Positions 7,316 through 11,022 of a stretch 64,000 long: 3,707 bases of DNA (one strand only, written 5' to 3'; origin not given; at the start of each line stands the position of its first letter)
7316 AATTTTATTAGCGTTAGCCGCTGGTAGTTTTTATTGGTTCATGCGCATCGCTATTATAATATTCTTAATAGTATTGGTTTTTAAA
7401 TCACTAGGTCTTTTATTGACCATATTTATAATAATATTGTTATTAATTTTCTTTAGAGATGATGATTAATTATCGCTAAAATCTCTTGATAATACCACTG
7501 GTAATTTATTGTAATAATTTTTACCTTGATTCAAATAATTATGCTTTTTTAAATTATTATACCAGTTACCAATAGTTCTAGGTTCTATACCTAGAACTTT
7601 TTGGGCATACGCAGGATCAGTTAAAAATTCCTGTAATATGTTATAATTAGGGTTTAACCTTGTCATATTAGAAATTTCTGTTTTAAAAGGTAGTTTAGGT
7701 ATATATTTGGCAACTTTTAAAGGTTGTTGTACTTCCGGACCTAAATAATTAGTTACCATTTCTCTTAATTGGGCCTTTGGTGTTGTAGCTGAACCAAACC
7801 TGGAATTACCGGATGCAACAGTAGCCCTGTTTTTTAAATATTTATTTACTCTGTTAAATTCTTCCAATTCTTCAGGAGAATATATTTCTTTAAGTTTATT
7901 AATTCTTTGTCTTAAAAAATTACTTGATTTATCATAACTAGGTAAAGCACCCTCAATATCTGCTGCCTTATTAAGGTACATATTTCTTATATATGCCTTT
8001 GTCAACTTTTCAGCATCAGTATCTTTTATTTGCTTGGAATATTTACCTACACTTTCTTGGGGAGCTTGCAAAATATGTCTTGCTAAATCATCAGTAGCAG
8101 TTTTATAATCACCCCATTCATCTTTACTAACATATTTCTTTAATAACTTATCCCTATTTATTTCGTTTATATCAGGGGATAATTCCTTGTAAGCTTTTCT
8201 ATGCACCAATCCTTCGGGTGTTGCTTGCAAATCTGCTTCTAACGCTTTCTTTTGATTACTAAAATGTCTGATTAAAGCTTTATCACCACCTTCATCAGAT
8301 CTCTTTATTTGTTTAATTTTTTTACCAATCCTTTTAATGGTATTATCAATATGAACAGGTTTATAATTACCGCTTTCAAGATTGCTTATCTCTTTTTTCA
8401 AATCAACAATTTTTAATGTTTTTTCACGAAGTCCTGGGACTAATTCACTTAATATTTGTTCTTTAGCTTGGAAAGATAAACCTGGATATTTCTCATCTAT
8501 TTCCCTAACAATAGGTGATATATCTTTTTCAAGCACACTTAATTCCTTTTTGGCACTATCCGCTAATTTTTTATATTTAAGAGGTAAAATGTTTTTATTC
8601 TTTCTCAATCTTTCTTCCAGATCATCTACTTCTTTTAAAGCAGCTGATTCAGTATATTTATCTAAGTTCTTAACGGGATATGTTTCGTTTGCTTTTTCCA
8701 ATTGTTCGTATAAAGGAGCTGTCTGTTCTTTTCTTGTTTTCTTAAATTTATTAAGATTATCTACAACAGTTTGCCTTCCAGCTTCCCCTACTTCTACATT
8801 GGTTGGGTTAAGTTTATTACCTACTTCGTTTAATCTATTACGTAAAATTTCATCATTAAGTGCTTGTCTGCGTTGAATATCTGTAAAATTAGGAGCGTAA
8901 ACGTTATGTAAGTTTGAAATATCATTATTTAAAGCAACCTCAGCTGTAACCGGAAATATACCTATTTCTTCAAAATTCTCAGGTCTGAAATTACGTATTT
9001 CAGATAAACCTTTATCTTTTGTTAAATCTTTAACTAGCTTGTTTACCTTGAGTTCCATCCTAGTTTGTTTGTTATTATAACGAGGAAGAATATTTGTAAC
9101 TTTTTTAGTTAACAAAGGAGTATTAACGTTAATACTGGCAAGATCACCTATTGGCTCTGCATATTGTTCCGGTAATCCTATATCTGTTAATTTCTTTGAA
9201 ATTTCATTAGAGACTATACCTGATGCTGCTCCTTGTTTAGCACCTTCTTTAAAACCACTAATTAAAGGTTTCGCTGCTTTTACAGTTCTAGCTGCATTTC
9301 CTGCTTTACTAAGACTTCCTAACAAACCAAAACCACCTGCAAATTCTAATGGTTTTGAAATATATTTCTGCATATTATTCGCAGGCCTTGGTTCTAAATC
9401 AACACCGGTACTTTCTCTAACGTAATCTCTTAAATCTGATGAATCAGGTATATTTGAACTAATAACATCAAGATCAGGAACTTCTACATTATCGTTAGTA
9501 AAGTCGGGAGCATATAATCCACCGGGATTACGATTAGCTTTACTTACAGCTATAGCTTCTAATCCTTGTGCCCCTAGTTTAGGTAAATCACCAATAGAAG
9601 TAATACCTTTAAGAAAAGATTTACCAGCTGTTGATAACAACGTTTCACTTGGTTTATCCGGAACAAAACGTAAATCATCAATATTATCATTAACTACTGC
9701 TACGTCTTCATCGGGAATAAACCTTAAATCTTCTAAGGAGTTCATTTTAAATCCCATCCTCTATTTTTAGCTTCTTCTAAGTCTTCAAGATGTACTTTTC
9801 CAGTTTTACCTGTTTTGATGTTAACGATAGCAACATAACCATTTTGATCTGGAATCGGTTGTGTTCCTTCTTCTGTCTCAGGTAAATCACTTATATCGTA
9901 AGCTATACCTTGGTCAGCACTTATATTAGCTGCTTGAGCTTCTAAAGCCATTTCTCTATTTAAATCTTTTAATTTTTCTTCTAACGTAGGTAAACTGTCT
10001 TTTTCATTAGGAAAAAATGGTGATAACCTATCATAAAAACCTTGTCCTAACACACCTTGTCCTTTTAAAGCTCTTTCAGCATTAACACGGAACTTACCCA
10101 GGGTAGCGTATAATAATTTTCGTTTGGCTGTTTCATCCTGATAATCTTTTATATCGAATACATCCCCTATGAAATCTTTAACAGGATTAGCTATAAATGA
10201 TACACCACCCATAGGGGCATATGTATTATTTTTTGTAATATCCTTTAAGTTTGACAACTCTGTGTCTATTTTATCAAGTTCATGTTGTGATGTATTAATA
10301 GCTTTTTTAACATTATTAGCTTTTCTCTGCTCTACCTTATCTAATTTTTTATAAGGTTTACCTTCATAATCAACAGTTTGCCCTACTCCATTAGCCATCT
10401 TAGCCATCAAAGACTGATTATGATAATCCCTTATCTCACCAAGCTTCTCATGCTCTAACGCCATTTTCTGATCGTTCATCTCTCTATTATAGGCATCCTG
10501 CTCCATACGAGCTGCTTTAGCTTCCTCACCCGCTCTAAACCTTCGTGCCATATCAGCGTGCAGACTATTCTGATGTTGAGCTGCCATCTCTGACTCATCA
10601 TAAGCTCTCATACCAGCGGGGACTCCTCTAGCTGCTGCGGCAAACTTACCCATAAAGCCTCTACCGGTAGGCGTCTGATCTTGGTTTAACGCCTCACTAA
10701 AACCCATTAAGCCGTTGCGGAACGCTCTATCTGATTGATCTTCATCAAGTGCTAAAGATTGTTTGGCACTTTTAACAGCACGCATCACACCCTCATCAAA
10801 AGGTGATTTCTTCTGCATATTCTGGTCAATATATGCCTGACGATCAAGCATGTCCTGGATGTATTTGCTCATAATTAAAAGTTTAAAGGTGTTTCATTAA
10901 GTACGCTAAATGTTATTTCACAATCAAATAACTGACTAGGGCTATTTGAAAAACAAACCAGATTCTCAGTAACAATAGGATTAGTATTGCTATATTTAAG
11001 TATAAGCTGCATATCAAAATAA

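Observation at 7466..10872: Two-gene virion-protein module present twice in the window (7466..10872 and 51054..54350)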

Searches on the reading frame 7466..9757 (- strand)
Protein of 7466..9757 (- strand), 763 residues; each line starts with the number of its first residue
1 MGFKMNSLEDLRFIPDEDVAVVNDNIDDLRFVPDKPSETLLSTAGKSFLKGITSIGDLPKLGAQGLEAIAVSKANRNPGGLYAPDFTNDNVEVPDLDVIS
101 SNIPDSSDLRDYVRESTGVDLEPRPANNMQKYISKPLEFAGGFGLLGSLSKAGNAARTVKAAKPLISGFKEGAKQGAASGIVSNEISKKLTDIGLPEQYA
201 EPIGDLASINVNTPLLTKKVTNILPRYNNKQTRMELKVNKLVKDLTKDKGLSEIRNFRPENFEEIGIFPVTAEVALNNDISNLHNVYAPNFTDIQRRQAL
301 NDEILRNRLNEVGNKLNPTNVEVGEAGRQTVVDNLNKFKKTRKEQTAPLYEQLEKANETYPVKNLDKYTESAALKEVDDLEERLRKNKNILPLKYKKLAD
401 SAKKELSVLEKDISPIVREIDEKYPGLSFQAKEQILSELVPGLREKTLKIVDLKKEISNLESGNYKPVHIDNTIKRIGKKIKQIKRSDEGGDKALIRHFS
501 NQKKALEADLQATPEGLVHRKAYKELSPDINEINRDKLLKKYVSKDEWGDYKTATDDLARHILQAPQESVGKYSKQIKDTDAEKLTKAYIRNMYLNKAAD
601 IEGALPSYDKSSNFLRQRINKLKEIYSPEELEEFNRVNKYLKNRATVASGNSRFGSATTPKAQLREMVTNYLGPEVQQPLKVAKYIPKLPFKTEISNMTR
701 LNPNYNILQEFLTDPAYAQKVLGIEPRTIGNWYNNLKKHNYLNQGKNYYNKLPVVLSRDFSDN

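Call 7: search_protein_families(library=pfam, proteins=[window:7466-9757:-], max_evalue=0.01)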
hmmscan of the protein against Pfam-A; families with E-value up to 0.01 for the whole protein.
window:7466-9757:- (763 aa): 0 families

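Call 8: search_protein_families(library=phrogs, proteins=[window:7466-9757:-], max_evalue=0.01)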
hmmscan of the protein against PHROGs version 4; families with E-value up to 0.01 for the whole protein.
window:7466-9757:- (763 aa): 0 families

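Call 12: search_dna_similar(query=window:7466-9757:-, collection=phages, mode=protein, max_rows=15)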
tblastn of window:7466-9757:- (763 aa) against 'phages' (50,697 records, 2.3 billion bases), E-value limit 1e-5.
No match.

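Call 14: find_related_loci(query=window:7466-9757:-, collection=viral_contigs, flank=10000)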
Query window:7466-9757:- (763 aa) in viral_contigs; peptide patterns used: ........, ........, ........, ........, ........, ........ (x = any residue, [..] = any of these).
71 stretches matched a pattern, but none encodes a relative of the query by tblastn (E <= 1e-3).

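Call 27: find_homologous_proteins(query=window:7466-9757:-, max_evalue=0.001)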
Query window:7466-9757:- (763 aa): 43 proteins with E <= 0.001 among 8000 candidates.
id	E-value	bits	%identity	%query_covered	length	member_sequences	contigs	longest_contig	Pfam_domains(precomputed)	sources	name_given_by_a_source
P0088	0.0e+0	1653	98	100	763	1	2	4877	-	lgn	-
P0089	0.0e+0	1638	97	100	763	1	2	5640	-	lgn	-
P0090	0.0e+0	1637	97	99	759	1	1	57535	-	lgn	-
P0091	0.0e+0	1628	97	99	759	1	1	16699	-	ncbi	-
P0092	0.0e+0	1625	97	99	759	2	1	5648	-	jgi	-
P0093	0.0e+0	1615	95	100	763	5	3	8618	-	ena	-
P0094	0.0e+0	1488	88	100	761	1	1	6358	-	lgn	-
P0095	0.0e+0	1417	83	99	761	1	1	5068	-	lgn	-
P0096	0.0e+0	1378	81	100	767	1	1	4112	-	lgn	-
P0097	0.0e+0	1378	81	100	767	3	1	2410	-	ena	-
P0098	0.0e+0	1376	81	100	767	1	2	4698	-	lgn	-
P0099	0.0e+0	1371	81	99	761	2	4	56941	-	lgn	-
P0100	0.0e+0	1370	81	99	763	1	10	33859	-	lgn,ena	-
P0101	0.0e+0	1366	81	99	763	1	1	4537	-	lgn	-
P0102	0.0e+0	1295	77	99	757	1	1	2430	-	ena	-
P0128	7.6e-90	321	39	68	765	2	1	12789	-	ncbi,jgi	jgi:hypothetical protein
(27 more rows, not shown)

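Call 52: predict_structure(alignment_id=A2)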
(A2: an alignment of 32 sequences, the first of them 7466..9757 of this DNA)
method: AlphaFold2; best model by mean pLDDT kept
length: 763 residues; sequences in the alignment: 32
mean_pLDDT: 67.1   pTM: 0.53
mean pLDDT of the five models: 67.1, 67.1, 66.4, 64.5, 61.3
residues with pLDDT >= 90: 98; 70-90: 311; 50-70: 159; < 50: 195
segments of 3 or more residues with pLDDT < 50: 1-37, 55-109, 111-119, 153-160, 189-207, 209-228, 654-656, 689-692, 729-763
pLDDT, mean of each block of 10 residues (from residue 1): 28 27 28 42 60 47 37 34 31 29 40 47 57 62 57 45 52 57 54 42 47 35 42 82 84 82 73 84 78 77 87 86 95 94 87 82 80 63 58 66 83 75 73 71 75 78 79 82 72 76 86 85 87 92 87 90 93 94 94 73 78 91 93 90 81 53 82 76 51 57 83 88 65 46 38 32 32
secondary structure, 60 per line:
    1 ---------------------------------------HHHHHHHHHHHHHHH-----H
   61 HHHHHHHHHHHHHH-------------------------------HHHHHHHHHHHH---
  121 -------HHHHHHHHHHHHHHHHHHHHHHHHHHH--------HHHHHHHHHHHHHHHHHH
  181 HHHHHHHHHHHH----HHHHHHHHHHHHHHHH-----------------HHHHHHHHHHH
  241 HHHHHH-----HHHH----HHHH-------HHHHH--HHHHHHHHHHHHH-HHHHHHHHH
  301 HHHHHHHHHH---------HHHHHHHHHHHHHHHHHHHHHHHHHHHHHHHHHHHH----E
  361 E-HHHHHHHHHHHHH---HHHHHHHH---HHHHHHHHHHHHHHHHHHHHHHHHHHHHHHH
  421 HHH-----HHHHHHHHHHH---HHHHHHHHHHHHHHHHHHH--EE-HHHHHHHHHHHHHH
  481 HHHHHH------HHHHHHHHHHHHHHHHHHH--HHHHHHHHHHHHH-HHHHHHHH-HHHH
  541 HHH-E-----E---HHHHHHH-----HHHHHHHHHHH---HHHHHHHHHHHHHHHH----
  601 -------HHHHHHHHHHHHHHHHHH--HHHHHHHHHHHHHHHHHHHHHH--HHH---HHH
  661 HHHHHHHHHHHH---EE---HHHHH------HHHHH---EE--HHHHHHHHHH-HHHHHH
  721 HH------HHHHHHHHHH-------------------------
elements in order (helices of 4 or more, strands of 3 or more residues): H40-54 H60-74 H106-117 H128-154 H163-192 H197-212 H230-246 H252-255 H260-263 H271-275 H278-290 H292-310 H320-355 H363-375 H379-386 H390-423 H429-439 H443-461 H467-486 H493-511 H514-526 H528-535 H537-543 H555-561 H567-577 H581-596 H608-625 H628-649 H658-672 H681-685 H692-696 H704-713 H715-722 H729-738

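Call 59: fold_search(model_id=the predicted structure, library=pdb)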
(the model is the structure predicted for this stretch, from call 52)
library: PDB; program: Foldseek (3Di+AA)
matches with E <= 10: 113; with E <= 0.001: 0
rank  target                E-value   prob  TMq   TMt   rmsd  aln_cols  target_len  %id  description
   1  7zr1_C                3.1e-01  0.08  0.06  0.06  47.2       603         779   13  Chaetomium thermophilum Mre11-Rad50-Nbs1 complex bound to ATPyS (composite structure) (released 2023-01-11)
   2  6o3e_B                5.4e-01  0.12  0.10  0.13  45.6       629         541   13  mouse aE-catenin 82-883 (released 2019-11-13)
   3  7p5m_A                6.1e-01  0.14  0.07  0.13  43.1       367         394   11  Cryo-EM structure of human TTYH2 in lipid nanodiscs (released 2021-08-11)
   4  9mvz_D                6.6e-01  0.06  0.09  0.08  31.8       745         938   11  Tripartite complex of MmpL5-S5-AcpM from Mycolicibacterium smegmatis (released 2025-07-30)
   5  6l7e_A                8.7e-01  0.09  0.08  0.04  30.2       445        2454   10  Toxin Complex TcdA1-TcdB1-TccC2 (released 2020-11-04)
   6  6jsj_C                1.1e+00  0.10  0.09  0.11  44.1       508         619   11  Structural analysis of a trimeric assembly of the mitochondrial dynamin-like GTPase Mgm1 (released 2020-02-19)
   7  7zr1_D                1.2e+00  0.06  0.06  0.06  40.9       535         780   12  Chaetomium thermophilum Mre11-Rad50-Nbs1 complex bound to ATPyS (composite structure) (released 2023-01-11)
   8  6o3e_A                1.2e+00  0.05  0.07  0.09  49.0       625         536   14  mouse aE-catenin 82-883 (released 2019-11-13)
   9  7ue2_A                1.3e+00  0.14  0.08  0.17  25.2       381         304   14  Crystal structure of designed helical repeat protein RPB_PLP3_R6 bound to PLPx6 peptide (released 2023-03-29)
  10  9tvu_c                1.4e+00  0.10  0.10  0.11  42.1       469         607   13  Structure of the Chlamydomonas reinhardtii chlororibosome (released 2026-02-18)
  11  9pkq_B                1.6e+00  0.04  0.07  0.10  34.5       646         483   10  Structure of the cytoplasmic domain of unliganded human Tom70, open and closed conformations (released 2026-03-18)
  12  9e5c_6d               1.6e+00  0.04  0.07  0.03  40.5       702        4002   11  Cryo-EM structure of 96 nm repeat of microtubule doublet from T. brucei flagellum (released 2025-03-12)
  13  8auc_A                2.1e+00  0.10  0.09  0.12  30.5       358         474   11  Structure of peptidoglycan hydrolase Cg1735 from Corynebacterium glutamicum, trigonal crystal form (released 2023-01-18)
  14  2ch7_B                2.2e+00  0.08  0.07  0.15  46.7       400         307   13  Crystal structure of the cytoplasmic domain of a bacterial chemoreceptor from Thermotoga maritima (released 2006-04-18)
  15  8w20_A                2.3e+00  0.04  0.10  0.10  45.9       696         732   11  Umb1 umbrella toxin particle (released 2024-04-17)
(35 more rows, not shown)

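Call 61: search_solved_structures(query=A2, max_evalue=1)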
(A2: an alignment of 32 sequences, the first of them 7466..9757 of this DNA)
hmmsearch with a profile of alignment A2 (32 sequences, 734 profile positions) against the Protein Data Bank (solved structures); distinct sequences matched with E-value up to 1: 4.
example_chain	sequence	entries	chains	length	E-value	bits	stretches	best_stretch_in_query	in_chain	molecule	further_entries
1m1j_C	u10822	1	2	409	0.12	13.9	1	363-458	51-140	Fibrinogen gamma chain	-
1ei3_C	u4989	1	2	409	0.12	13.9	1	363-458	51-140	FIBRINOGEN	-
9ygm_La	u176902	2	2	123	0.72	11.4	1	326-409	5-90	60S ribosomal protein uL29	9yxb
3pe0_A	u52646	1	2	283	0.76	11.3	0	365-422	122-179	Plectin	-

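Call 70: find_encoding_contigs(protein=P0128, flank=10000, max_places=3)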
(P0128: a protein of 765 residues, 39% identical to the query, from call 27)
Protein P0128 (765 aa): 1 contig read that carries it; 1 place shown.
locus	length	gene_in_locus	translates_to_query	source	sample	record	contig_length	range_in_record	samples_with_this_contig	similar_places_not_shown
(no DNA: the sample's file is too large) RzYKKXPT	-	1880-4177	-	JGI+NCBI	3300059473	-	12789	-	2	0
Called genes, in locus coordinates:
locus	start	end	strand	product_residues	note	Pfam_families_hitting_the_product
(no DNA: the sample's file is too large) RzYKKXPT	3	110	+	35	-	?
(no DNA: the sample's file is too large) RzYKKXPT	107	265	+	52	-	-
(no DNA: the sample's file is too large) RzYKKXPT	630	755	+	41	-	-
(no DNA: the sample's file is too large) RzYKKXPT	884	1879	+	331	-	-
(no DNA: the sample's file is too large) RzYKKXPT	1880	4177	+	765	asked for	-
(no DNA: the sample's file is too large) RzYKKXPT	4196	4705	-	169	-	-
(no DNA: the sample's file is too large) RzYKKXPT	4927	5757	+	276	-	PF02498:Bro-N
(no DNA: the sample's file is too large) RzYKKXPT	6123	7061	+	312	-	PF01051:Rep3_N, PF21205:Rep3_C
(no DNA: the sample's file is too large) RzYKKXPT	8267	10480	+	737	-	PF05272:VapE-like_dom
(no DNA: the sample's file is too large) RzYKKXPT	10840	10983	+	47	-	-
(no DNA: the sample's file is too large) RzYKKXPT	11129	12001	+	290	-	-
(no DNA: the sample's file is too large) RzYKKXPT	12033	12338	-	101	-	-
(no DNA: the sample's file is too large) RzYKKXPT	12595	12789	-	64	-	?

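Call 77: fold_search(model_id=the predicted structure, library=viral)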
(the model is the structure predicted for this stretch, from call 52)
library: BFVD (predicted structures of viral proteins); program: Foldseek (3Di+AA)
matches with E <= 10: 234; with E <= 0.001: 38
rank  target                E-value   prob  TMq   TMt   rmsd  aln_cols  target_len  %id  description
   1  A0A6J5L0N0            3.2e-08  1.00  0.44  0.45  40.7       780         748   12  Uncharacterized protein [uncultured Caudovirales phage]
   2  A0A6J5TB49            7.8e-07  1.00  0.27  0.26  44.4       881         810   12  Uncharacterized protein [uncultured Caudovirales phage]
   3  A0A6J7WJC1            1.1e-06  1.00  0.36  0.36  41.7       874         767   13  Uncharacterized protein [uncultured Caudovirales phage]
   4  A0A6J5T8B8            2.4e-06  1.00  0.29  0.27  37.7       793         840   12  Uncharacterized protein [uncultured Caudovirales phage]
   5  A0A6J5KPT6            2.9e-06  1.00  0.20  0.18  51.5       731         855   12  LT_GEWL domain containing protein [uncultured Caudovirales phage]
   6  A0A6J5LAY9            3.0e-06  1.00  0.25  0.19  33.9       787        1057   11  Uncharacterized protein [uncultured Caudovirales phage]
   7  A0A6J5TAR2            3.5e-06  1.00  0.21  0.19  38.9       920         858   12  Uncharacterized protein [uncultured Caudovirales phage]
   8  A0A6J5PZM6            5.1e-06  1.00  0.32  0.32  34.6       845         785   12  Uncharacterized protein [uncultured Caudovirales phage]
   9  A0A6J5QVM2            5.3e-06  1.00  0.18  0.18  44.0       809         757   13  Uncharacterized protein [uncultured Caudovirales phage]
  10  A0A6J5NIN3            8.9e-06  1.00  0.27  0.22  52.7       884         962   13  Uncharacterized protein [uncultured Caudovirales phage]
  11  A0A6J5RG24            1.3e-05  1.00  0.28  0.28  29.2       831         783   12  Uncharacterized protein [uncultured Caudovirales phage]
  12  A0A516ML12            1.5e-05  1.00  0.35  0.41  25.4       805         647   10  (no name in the UniProt tables at hand)
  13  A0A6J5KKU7            1.8e-05  1.00  0.34  0.37  41.0       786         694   12  Uncharacterized protein [uncultured Caudovirales phage]
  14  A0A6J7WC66            2.0e-05  1.00  0.34  0.38  36.6       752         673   14  Uncharacterized protein [uncultured Caudovirales phage]
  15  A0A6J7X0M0            2.5e-05  1.00  0.39  0.49  34.9       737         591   10  Uncharacterized protein [uncultured Caudovirales phage]
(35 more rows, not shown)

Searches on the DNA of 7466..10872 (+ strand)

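Call 11: search_dna_similar(query=window:7466-10872:+, collection=phages, mode=distant, max_rows=15)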
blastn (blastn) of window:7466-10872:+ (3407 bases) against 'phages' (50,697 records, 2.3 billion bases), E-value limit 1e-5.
No match.
